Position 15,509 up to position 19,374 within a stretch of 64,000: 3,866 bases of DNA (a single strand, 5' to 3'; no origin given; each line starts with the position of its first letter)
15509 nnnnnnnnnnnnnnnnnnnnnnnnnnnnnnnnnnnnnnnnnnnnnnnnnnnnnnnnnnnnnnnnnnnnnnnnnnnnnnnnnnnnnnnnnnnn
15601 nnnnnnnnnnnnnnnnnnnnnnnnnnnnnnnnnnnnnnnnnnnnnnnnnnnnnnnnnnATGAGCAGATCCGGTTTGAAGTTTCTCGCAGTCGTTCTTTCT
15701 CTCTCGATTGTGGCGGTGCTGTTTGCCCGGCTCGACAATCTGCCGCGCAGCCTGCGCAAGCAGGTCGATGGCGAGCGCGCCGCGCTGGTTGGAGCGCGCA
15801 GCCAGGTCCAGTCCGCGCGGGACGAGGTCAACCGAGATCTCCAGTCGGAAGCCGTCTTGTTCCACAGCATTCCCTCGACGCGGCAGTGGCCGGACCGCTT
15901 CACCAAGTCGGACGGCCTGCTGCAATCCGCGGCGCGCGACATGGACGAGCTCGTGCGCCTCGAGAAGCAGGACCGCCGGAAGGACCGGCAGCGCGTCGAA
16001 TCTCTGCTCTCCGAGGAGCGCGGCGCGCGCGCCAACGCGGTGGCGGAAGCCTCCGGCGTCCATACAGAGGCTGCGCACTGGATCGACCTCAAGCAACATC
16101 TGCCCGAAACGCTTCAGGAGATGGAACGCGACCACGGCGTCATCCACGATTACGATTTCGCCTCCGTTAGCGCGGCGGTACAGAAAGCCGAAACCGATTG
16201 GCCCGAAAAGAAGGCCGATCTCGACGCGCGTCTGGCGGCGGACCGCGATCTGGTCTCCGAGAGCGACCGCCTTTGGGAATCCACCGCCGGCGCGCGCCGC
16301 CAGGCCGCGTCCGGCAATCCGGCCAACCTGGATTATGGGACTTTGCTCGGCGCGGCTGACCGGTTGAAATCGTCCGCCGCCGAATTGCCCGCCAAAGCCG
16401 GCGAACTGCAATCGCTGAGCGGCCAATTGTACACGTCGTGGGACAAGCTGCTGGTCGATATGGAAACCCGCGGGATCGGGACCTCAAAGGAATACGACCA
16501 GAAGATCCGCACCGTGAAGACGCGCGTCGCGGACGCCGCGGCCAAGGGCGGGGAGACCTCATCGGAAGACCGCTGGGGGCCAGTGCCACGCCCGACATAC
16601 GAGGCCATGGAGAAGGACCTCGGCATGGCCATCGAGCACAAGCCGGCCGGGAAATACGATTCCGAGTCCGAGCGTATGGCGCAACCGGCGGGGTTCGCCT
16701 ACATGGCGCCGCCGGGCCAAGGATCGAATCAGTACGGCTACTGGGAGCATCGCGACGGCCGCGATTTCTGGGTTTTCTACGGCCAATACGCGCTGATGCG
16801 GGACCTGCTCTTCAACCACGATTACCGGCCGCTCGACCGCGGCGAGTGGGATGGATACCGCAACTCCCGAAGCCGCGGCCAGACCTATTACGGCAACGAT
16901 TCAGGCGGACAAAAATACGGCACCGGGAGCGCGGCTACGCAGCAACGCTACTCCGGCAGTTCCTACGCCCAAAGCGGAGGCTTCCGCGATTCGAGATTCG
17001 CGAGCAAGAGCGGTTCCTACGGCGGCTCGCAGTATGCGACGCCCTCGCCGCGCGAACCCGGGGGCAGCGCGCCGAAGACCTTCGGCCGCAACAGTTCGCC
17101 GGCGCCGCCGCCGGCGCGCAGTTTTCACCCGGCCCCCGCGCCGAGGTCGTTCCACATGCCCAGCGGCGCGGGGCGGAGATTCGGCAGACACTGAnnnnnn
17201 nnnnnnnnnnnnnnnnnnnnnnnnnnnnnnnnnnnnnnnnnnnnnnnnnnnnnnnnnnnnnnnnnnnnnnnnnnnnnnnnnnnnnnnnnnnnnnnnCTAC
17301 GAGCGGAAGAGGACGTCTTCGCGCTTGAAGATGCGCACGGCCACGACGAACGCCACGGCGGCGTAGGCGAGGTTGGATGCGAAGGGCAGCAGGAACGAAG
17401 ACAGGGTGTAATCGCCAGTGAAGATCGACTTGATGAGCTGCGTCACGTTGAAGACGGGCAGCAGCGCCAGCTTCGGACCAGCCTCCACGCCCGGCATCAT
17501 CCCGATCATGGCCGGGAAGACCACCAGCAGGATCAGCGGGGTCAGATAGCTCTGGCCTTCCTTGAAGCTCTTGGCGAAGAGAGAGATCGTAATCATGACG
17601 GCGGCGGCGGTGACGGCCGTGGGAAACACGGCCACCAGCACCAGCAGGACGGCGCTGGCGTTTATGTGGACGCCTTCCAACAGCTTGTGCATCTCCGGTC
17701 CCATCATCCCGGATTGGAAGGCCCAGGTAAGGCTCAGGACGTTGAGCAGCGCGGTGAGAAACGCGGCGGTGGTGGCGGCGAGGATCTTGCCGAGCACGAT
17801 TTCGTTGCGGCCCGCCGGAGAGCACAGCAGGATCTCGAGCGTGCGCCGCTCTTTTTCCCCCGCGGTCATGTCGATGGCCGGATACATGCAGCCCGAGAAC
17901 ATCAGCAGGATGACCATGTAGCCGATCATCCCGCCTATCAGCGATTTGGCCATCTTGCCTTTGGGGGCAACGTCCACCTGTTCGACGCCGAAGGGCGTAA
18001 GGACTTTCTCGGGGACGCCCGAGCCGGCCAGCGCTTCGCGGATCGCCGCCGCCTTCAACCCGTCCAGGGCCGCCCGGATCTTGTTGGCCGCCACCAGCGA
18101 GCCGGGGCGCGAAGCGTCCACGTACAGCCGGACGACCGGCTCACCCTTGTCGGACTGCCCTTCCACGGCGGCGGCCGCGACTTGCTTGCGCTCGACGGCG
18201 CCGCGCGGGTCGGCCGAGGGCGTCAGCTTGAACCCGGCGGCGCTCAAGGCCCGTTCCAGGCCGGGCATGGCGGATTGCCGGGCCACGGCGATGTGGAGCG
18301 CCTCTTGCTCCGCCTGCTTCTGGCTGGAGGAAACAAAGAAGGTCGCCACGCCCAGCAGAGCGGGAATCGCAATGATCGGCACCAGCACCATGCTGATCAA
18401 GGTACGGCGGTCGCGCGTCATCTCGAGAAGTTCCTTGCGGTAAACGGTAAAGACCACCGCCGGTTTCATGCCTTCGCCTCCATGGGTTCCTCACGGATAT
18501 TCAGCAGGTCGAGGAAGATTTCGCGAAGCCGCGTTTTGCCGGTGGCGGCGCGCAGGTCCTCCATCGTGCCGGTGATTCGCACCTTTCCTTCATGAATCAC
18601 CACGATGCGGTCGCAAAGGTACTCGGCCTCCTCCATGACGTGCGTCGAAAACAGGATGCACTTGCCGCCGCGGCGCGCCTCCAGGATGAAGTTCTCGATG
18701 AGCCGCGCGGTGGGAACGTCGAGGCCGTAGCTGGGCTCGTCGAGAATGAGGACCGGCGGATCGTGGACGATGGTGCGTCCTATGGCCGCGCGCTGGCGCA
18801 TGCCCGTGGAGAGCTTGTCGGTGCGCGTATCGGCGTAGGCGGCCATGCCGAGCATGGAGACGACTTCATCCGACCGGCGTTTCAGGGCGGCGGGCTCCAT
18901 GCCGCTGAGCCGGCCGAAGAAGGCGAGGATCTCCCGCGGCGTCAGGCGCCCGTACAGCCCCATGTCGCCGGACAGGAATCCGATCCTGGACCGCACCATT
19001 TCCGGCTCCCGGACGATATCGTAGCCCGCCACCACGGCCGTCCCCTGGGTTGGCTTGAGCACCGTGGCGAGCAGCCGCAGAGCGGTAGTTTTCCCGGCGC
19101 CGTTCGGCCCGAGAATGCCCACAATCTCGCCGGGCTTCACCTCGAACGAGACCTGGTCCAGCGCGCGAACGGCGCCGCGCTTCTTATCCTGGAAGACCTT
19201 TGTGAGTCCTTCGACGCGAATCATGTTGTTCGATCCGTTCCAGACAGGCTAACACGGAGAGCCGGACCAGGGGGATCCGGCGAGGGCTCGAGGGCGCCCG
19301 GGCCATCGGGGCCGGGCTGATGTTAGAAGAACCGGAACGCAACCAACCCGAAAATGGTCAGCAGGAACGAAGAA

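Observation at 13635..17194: PspA/IM30 membrane-stress module with three poorly characterised partners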

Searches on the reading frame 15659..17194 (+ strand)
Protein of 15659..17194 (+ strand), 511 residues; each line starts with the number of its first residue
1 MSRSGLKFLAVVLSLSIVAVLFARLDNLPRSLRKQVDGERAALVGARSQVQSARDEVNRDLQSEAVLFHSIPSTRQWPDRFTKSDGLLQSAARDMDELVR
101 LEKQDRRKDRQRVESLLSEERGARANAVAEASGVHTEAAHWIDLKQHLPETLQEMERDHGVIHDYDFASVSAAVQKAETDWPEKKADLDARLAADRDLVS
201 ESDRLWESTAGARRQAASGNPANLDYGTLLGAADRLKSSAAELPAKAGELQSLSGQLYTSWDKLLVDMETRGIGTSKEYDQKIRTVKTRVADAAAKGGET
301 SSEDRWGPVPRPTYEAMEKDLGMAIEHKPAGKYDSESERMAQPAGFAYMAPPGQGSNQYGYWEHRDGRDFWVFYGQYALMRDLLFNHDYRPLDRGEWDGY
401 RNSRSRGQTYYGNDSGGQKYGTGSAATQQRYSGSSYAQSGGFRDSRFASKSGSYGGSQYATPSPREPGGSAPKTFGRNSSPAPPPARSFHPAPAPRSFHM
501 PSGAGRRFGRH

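Call 3: search_protein_families(library=pfam, proteins=[window:15659-17194:+], max_evalue=0.1)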
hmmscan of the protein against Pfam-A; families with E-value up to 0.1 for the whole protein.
window:15659-17194:+ (511 aa): 0 families

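Call 4: search_protein_families(library=ncbifam, proteins=[window:15659-17194:+], max_evalue=0.1)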
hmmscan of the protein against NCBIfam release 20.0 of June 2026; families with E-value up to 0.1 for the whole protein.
window:15659-17194:+ (511 aa): 0 families

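Call 7: find_homologous_proteins(query=window:15659-17194:+)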
Query window:15659-17194:+ (511 aa): 878 proteins with E <= 0.001 among 8000 candidates; the best 120 are listed.
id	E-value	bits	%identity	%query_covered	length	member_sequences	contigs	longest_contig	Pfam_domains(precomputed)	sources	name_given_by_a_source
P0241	0.0e+0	1146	100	100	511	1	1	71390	-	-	-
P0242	6.0e-295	997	87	100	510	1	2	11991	-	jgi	-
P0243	6.2e-262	888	78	100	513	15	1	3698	-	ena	-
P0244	2.9e-261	886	78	100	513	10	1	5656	-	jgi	jgi:hypothetical protein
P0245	6.4e-259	878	78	100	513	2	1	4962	-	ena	-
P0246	7.0e-243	825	72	100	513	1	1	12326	-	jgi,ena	-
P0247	2.3e-242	823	72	100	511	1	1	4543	-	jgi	jgi:hypothetical protein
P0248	5.3e-242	822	73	100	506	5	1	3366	-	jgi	jgi:hypothetical protein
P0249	1.3e-240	818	72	100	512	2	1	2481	-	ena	-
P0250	2.9e-235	800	72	98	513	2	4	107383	-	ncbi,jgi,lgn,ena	jgi:hypothetical protein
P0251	7.3e-235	799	71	100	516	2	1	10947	-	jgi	jgi:hypothetical protein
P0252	4.9e-229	779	70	98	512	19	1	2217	-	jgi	jgi:hypothetical protein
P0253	2.9e-226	770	68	100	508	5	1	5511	PF14362.12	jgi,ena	-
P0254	3.6e-225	767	68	98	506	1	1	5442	-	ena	-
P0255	1.5e-224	765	67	98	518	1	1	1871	-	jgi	jgi:hypothetical protein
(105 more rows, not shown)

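Call 41: predict_structure(alignment_id=A3)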
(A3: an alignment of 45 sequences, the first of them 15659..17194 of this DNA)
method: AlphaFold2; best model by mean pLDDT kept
length: 511 residues; sequences in the alignment: 45
mean_pLDDT: 80.8   pTM: 0.66
mean pLDDT of the five models: 80.8, 79.7, 79.3, 75.8, 71.4
residues with pLDDT >= 90: 282; 70-90: 114; 50-70: 32; < 50: 83
segments of 3 or more residues with pLDDT < 50: 22-24, 432-511
pLDDT, mean of each block of 10 residues (from residue 1): 65 67 65 88 96 97 92 93 97 95 88 93 97 96 94 97 96 97 97 97 97 89 87 96 96 96 87 70 91 87 87 86 92 95 92 91 92 87 82 91 92 77 66 41 33 35 37 34 34 37 40 45
secondary structure, 60 per line:
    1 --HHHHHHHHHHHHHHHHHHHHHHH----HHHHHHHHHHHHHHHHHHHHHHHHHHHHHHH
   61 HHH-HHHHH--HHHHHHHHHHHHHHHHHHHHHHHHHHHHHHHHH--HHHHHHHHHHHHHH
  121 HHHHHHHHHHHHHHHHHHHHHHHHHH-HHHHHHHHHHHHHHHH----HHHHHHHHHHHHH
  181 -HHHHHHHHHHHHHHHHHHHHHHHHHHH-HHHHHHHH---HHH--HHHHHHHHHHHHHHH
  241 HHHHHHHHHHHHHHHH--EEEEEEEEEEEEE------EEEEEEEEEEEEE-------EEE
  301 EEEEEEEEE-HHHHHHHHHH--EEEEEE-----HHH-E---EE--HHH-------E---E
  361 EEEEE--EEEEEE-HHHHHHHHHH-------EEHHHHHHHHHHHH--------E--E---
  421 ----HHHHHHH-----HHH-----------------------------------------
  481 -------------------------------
elements in order: H3-25 H30-63 H65-69 H72-104 H107-146 H148-163 H168-180 H182-208 H210-217 H226-256 E259-271 E278-290 E298-309 H311-320 E323-328 E360-365 E368-373 H375-384 H394-405 H425-431

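Call 45: fold_search(model_id=the predicted structure, library=pdb)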
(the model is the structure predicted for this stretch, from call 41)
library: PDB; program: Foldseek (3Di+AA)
matches with E <= 10: 508; with E <= 0.001: 0
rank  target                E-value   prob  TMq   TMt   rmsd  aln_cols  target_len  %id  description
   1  9evs_D                3.4e-02  0.16  0.12  0.14  25.8       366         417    8  Structure of the flowering plant mitoribosome with P-site tRNA (released 2025-09-03)
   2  4ehp_A                1.2e-01  0.60  0.17  0.31  21.1       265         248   11  Crystal Structure of human vinculin head domain (residues 1-252) in complex with alpha-catenin (residues 277-382) (released 2012-04-18)
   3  9q6a_B                1.2e-01  0.15  0.09  0.17  15.3       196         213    9  Crystal structure of octameric COMMD-like protein MBK5214510 from Flavobacteriaceae bacterium (released 2025-10-01)
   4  1rkc_A                1.5e-01  0.57  0.17  0.31  21.0       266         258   13  Human vinculin head (1-258) in complex with talin's vinculin binding site 3 (residues 1944-1969) (released 2004-01-13)
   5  9q6a_A                1.5e-01  0.15  0.09  0.17  14.8       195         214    9  Crystal structure of octameric COMMD-like protein MBK5214510 from Flavobacteriaceae bacterium (released 2025-10-01)
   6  7tvb                  1.6e-01  0.11  0.11  0.11  27.1       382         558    9  Stat5A Core in Complex with AK305 (released 2023-02-15)
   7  4ons_A                1.8e-01  0.35  0.14  0.27  16.9       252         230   12  Structural and thermodynamic characterization of cadherin-beta-catenin-alpha-catenin complex formation (released 2014-04-09)
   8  5y04_A                1.9e-01  0.51  0.17  0.32  20.6       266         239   11  Crystal Structure of the complex between the vinculin D1 domain and alphaE-catenin (released 2018-03-28)
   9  5d9r                  2.0e-01  0.33  0.09  0.25   8.8        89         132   10  Crystal structure of a conserved domain in the intermembrane space region of the plastid division protein ARC6 (released 2015-11-11)
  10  3cwg_A                2.5e-01  0.14  0.12  0.12  25.9       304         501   11  Unphosphorylated mouse STAT3 core fragment (released 2008-07-01)
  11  3ma9_A                3.0e-01  0.57  0.17  0.40  20.3       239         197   11  Crystal structure of gp41 derived protein complexed with fab 8066 (released 2010-12-01)
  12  6nuq                  3.3e-01  0.06  0.09  0.09  25.5       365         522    8  Stat3 Core in complex with compound SI109 (released 2019-12-04)
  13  7blq_G                3.7e-01  0.35  0.07  0.22   6.5        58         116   17  Vps26 dimer region of the fungal membrane-assembled retromer:Grd19 complex. (released 2021-03-03)
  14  8r5s_E                3.7e-01  0.25  0.15  0.28  23.3       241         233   12  t113 - De-novo designed soluble homotetramer (released 2024-11-27)
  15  5had                  3.9e-01  0.20  0.08  0.24   8.5        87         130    9  Crystal structure of intermembrane space region of chloroplast protein ARC6 (released 2017-01-18)
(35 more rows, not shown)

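Call 54: search_solved_structures(query=A3, max_evalue=1)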
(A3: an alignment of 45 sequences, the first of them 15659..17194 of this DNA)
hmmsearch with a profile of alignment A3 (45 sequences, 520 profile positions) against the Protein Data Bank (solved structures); distinct sequences matched with E-value up to 1: 4.
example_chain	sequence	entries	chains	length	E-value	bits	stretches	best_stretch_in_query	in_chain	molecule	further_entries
6un9_A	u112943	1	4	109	0.12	14.6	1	30-106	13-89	Uncharacterized protein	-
8oyv_A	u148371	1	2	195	0.17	14.1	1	73-163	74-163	De novo designed soluble Claudin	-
4clv_A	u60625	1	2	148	0.18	14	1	38-99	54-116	NICKEL-COBALT-CADMIUM RESISTANCE PROTEIN NCCX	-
7y9n_A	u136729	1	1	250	0.27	13.4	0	74-255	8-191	Spike protein S2',5HB-H2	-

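Call 97: search_protein_families(library=padloc, proteins=[window:15659-17194:+], max_evalue=0.01)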
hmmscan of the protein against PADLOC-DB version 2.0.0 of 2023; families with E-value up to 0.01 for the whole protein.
window:15659-17194:+ (511 aa): 0 families

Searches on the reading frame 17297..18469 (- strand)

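Call 44: search_protein_families(library=pfam, proteins=[window:17297-18469:-], max_evalue=0.001)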
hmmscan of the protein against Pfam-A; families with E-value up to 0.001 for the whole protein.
window:17297-18469:- (390 aa): 3 families
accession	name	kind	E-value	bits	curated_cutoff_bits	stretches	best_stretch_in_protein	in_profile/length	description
PF12679.13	ABC2_membrane_2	-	7.3e-26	91.5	27.2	1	8-386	2-283/283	ABC-2 family transporter protein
PF12698.13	ABC2_membrane_3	-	8.2e-26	91.3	31.6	1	21-378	1-346/347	ABC-2 family transporter protein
PF01061.29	ABC2_membrane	-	2.4e-06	27.7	26.9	1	179-318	52-175/211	ABC-2 type transporter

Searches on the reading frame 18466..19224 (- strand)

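Call 44: search_protein_families(library=pfam, proteins=[window:18466-19224:-], max_evalue=0.001)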
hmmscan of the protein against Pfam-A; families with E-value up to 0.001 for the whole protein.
window:18466-19224:- (252 aa): 5 families
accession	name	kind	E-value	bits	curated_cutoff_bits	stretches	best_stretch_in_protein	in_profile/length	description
PF00005.33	ABC_tran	-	9.8e-31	107.6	25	1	22-165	1-136/137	ABC transporter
PF13304.12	AAA_21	-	2e-08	35.1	27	0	34-55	1-22/304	AAA domain, putative AbiEii toxin, Type IV TA system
PF13401.12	AAA_22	-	0.00057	20.6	27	0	36-168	9-96/130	AAA domain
PF13191.12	AAA_16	-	0.00087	20.3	32.6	0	29-163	22-140/167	AAA ATPase domain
PF13476.12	AAA_23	-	0.00091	20.3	27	0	21-56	9-43/201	AAA domain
